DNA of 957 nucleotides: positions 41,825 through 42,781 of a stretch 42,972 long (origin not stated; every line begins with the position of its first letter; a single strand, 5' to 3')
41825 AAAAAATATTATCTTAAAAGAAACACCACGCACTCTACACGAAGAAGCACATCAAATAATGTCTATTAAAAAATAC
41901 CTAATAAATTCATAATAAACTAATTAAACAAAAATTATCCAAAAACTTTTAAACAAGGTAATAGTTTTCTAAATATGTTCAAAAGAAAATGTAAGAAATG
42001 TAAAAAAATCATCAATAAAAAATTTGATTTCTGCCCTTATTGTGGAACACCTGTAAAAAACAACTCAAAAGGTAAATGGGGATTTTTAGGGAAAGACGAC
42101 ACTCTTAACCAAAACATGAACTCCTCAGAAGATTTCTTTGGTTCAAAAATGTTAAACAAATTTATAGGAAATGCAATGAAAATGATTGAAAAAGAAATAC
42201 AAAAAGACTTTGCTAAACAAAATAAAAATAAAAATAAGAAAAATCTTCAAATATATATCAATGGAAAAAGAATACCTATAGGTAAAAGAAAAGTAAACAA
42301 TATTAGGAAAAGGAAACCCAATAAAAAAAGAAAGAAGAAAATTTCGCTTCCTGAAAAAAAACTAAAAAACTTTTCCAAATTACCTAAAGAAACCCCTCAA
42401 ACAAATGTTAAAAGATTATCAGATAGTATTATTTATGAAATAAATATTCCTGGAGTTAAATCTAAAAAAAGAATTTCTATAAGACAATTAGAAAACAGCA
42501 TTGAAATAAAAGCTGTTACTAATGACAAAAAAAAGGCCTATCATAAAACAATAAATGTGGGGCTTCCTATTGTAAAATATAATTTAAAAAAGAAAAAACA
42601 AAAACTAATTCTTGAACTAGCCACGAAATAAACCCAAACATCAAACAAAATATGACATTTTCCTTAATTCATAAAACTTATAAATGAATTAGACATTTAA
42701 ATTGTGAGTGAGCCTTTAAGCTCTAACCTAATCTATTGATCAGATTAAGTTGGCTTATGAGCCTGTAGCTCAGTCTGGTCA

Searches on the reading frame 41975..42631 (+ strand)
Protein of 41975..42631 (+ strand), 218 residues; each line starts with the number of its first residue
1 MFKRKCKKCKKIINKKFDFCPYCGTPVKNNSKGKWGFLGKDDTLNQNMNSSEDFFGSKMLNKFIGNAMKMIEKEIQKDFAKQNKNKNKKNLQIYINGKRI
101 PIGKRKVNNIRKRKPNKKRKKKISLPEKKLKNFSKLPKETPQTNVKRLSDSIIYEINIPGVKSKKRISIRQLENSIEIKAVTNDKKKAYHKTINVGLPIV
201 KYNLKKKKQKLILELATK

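Call 69: search_protein_families(library=pfam, proteins=[window:41975-42631:+], max_evalue=0.01)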
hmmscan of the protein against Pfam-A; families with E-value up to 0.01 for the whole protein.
window:41975-42631:+ (218 aa): 5 families
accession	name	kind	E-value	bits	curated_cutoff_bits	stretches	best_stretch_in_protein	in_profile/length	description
PF24460.1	DUF7575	-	8.1e-05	22.3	28.5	1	5-27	5-27/28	Domain of unknown function (DUF7575)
PF17032.10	Zn_ribbon_15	-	0.00043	21.5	28.9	1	3-24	52-73/73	zinc-ribbon family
PF12773.13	DZR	-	0.00059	20.4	27.3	1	6-27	1-22/45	Double zinc ribbon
PF13248.11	Zn_ribbon_3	-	0.0045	16.8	27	1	3-26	2-25/26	zinc-ribbon domain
PF13240.11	Zn_Ribbon_1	-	0.006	16.8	25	0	5-27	1-23/23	zinc-ribbon domain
